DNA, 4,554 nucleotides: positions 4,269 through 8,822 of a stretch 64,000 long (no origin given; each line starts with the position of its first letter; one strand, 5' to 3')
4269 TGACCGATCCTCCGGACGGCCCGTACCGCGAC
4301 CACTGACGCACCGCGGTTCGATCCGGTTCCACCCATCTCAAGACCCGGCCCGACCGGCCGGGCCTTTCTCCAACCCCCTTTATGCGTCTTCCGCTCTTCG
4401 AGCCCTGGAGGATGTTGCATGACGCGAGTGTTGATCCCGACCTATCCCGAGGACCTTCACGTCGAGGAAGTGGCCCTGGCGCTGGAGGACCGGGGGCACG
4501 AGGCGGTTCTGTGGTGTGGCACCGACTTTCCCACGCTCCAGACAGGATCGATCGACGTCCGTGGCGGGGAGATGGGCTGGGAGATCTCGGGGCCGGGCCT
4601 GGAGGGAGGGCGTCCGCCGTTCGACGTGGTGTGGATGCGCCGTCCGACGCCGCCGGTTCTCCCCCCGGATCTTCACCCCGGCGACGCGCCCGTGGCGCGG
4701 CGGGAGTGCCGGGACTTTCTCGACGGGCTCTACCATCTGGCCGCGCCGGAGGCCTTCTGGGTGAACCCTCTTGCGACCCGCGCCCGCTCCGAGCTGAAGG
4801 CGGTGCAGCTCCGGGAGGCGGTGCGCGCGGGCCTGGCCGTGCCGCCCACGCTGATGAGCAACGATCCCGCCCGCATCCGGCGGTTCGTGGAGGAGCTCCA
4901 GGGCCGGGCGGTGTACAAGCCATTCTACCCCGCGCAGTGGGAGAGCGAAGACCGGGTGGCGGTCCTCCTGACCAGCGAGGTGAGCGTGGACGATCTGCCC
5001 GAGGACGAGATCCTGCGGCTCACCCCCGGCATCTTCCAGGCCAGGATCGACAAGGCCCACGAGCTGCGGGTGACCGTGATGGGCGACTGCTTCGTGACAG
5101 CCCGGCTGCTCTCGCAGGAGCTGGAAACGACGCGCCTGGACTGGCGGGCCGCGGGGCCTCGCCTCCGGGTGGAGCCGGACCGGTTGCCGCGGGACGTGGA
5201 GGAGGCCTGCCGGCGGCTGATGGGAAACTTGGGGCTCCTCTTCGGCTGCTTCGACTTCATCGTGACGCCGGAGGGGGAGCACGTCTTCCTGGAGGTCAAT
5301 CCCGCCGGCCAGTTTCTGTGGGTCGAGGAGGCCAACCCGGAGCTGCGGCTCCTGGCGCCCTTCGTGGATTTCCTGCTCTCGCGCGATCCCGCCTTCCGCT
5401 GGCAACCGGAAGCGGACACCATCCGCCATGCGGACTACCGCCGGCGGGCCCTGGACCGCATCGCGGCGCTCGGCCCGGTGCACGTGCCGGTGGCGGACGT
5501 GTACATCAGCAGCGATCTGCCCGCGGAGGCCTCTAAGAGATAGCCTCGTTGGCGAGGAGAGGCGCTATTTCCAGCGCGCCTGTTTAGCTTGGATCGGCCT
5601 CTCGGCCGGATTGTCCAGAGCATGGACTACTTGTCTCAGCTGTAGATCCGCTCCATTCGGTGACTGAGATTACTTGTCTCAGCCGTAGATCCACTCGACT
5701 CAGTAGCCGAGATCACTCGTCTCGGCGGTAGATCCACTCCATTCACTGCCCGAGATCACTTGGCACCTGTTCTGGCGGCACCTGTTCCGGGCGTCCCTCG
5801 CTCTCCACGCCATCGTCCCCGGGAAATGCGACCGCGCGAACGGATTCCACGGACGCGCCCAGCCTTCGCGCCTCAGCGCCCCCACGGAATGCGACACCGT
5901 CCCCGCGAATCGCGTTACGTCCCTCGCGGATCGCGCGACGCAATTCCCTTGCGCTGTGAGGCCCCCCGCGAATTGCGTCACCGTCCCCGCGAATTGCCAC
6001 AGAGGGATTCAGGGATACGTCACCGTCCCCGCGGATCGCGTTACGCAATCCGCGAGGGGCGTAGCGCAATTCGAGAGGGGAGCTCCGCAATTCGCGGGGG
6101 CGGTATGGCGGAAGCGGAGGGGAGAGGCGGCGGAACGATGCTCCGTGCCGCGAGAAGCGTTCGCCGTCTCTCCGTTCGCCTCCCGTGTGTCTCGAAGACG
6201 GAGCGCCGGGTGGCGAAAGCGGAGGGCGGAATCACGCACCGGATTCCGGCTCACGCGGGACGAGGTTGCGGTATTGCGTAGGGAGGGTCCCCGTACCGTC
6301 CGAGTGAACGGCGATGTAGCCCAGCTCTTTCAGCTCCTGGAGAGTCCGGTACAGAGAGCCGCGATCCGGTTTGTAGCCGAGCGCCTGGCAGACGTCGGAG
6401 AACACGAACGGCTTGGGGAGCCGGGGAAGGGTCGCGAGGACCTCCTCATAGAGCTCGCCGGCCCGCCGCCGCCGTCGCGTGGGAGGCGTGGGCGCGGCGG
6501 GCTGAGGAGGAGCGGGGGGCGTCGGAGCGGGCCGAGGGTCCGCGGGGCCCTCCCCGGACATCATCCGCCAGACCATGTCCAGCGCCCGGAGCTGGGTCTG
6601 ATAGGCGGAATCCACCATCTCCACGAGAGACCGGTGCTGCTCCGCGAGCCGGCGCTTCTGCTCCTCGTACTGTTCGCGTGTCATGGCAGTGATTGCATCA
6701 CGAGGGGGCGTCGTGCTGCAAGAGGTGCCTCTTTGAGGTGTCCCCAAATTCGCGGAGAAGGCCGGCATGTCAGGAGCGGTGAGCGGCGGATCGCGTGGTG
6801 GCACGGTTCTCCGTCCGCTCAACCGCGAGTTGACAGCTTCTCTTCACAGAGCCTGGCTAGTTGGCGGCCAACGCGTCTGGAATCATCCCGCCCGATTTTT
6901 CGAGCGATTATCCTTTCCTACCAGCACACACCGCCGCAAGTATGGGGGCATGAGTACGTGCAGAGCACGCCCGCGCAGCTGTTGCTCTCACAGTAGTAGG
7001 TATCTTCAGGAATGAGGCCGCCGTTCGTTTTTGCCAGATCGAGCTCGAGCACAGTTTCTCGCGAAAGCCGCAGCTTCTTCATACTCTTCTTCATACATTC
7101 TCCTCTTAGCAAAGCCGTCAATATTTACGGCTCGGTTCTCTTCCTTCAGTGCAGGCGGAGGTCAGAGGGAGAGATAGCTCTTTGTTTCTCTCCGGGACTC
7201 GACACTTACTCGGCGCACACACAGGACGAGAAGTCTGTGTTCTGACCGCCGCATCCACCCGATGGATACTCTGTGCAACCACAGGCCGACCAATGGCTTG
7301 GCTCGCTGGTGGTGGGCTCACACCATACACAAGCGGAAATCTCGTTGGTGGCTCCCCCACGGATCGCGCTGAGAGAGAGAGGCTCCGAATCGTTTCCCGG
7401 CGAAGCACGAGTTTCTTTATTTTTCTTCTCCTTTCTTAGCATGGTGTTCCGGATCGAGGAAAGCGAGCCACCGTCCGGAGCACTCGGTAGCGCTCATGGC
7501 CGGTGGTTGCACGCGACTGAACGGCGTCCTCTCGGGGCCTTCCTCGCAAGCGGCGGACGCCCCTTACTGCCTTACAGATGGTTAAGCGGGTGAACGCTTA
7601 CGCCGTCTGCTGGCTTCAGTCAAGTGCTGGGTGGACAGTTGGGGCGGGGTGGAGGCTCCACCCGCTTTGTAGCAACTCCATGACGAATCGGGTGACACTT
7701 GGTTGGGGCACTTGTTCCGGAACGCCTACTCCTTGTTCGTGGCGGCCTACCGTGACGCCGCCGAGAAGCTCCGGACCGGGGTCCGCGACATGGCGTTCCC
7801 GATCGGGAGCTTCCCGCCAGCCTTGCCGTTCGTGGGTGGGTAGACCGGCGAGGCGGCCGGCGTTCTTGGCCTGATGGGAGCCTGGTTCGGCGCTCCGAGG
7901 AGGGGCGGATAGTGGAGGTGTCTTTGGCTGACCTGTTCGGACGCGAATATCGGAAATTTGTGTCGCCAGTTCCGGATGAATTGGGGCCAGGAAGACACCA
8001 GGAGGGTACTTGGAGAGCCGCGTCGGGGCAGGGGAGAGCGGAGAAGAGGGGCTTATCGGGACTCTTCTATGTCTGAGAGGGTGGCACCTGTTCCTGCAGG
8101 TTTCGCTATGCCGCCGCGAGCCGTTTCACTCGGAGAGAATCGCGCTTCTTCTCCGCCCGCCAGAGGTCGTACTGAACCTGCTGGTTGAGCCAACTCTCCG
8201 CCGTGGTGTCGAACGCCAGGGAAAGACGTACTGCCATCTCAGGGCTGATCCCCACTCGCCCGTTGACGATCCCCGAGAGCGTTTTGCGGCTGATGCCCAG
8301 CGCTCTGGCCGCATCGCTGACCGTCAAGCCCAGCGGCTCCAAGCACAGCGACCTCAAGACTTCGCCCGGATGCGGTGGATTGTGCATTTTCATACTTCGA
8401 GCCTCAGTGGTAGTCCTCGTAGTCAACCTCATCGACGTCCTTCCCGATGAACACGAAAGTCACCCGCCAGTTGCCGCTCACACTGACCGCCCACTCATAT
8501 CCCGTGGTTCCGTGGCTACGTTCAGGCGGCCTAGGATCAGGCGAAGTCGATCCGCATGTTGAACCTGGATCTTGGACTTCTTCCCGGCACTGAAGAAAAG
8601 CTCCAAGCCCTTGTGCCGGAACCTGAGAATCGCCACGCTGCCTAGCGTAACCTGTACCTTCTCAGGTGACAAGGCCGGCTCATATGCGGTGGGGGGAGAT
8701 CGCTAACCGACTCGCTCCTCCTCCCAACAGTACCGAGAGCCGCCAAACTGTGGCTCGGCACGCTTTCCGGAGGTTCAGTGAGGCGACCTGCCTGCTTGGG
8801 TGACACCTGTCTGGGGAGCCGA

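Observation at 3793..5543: Graspetide-like RiPP locus: two short precursor ORFs directly upstream of an MdnC/MvdD-like ATP-grasp gene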

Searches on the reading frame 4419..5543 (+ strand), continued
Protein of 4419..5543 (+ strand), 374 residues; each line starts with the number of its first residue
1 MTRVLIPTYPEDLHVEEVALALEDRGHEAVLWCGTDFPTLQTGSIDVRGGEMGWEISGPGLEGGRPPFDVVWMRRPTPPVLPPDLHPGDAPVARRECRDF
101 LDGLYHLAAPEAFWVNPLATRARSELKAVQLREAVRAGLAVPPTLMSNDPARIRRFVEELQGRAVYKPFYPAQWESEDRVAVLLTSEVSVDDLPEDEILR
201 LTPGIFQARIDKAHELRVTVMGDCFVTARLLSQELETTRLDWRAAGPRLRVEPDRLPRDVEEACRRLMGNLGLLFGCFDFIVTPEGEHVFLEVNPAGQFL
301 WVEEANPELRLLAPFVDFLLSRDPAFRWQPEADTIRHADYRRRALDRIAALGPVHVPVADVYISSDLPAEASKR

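Call 72: fold_search(model_id=the predicted structure, library=pdb)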
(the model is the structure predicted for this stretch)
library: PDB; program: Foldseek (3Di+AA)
matches with E <= 10: 1247; with E <= 0.001: 617
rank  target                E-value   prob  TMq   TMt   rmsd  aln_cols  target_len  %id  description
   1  7mgv_A                1.6e-26  1.00  0.71  0.79   4.8       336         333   26  Chryseobacterium gregarium RiPP-associated ATP-grasp ligase in complex with ADP, and a leader and core peptide (released 2021-06-23)
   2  5ig9_A                6.9e-26  1.00  0.71  0.83   4.9       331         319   30  Crystal structure of macrocyclase MdnC bound with precursor peptide MdnA from Microcystis aeruginosa MRC (released 2016-09-21)
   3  7m4s_A                1.1e-25  1.00  0.68  0.80   4.5       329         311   28  Crystal structure of macrocyclase AMdnB from Anabaena sp. PCC 7120 (released 2021-11-03)
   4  5ig9_G                1.4e-25  1.00  0.71  0.84   4.6       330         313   31  Crystal structure of macrocyclase MdnC bound with precursor peptide MdnA from Microcystis aeruginosa MRC (released 2016-09-21)
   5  5ig9_C                3.0e-25  1.00  0.70  0.83   4.5       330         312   30  Crystal structure of macrocyclase MdnC bound with precursor peptide MdnA from Microcystis aeruginosa MRC (released 2016-09-21)
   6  5ig9_D                4.8e-25  1.00  0.72  0.87   2.9       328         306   29  Crystal structure of macrocyclase MdnC bound with precursor peptide MdnA from Microcystis aeruginosa MRC (released 2016-09-21)
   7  7m4s_B                5.7e-25  1.00  0.70  0.82   4.1       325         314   30  Crystal structure of macrocyclase AMdnB from Anabaena sp. PCC 7120 (released 2021-11-03)
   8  5ig9_B                6.4e-25  1.00  0.71  0.87   2.9       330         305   28  Crystal structure of macrocyclase MdnC bound with precursor peptide MdnA from Microcystis aeruginosa MRC (released 2016-09-21)
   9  5ig9_E                8.6e-25  1.00  0.70  0.83   4.7       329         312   30  Crystal structure of macrocyclase MdnC bound with precursor peptide MdnA from Microcystis aeruginosa MRC (released 2016-09-21)
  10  5ig9_H                2.3e-24  1.00  0.72  0.86   3.2       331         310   29  Crystal structure of macrocyclase MdnC bound with precursor peptide MdnA from Microcystis aeruginosa MRC (released 2016-09-21)
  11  5ig8_A                3.5e-24  1.00  0.71  0.85   3.6       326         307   32  Crystal structure of macrocyclase MdnB from Microcystis aeruginosa MRC (released 2016-09-21)
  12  5ig9_F                4.0e-24  1.00  0.71  0.87   3.0       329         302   28  Crystal structure of macrocyclase MdnC bound with precursor peptide MdnA from Microcystis aeruginosa MRC (released 2016-09-21)
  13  7m4s_D                1.3e-23  1.00  0.66  0.83   3.8       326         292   28  Crystal structure of macrocyclase AMdnB from Anabaena sp. PCC 7120 (released 2021-11-03)
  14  7m4s_C                8.9e-23  1.00  0.65  0.81   4.9       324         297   29  Crystal structure of macrocyclase AMdnB from Anabaena sp. PCC 7120 (released 2021-11-03)
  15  9bou_A                9.7e-21  1.00  0.62  0.77   4.8       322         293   27  Crystal structure of ATP-grasp ligase PruB from Streptomyces coelicolor A3(2) (released 2024-12-18)
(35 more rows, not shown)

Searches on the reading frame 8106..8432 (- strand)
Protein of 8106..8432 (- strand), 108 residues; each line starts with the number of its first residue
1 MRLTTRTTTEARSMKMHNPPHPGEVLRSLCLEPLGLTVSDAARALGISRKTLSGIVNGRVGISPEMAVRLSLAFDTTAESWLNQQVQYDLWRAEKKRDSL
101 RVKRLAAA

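Call 13: search_protein_families(library=pfam, proteins=[window:8106-8432:-], max_evalue=0.01)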
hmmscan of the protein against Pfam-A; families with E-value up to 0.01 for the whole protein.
window:8106-8432:- (108 aa): 8 families
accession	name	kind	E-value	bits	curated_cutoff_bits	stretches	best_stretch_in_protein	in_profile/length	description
PF01381.28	HTH_3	-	9.7e-11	42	23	1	31-78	5-52/55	Helix-turn-helix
PF13560.12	HTH_31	-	9.2e-08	32.7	27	1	23-77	3-57/64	Helix-turn-helix domain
PF12844.13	HTH_19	-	0.0001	22.6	30.2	1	32-86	9-62/64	Helix-turn-helix domain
PF13384.12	HTH_23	-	0.0005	20.3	24.6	1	30-56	14-38/50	Homeodomain-like domain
PF12802.13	MarR_2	-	0.0022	18.5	27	1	25-57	10-42/61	MarR family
PF02954.25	HTH_8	-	0.0023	18.1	22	1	38-52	21-35/42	Bacterial regulatory protein, Fis family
PF13518.12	HTH_28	-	0.003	18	25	1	35-57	12-34/52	Helix-turn-helix domain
PF12728.13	HTH_17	-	0.0047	17.6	27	1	36-54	2-20/51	Helix-turn-helix domain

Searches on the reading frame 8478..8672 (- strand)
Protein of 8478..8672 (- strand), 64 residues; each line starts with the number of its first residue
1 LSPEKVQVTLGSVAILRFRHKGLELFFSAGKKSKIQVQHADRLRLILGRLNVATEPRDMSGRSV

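Call 13: search_protein_families(library=pfam, proteins=[window:8478-8672:-], max_evalue=0.01)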
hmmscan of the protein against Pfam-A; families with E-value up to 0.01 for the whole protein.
window:8478-8672:- (64 aa): 1 family
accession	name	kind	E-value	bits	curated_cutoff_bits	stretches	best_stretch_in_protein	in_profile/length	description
PF05015.19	HigB-like_toxin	-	0.00024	21.9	27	1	17-59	2-45/91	RelE-like toxin of type II toxin-antitoxin system HigB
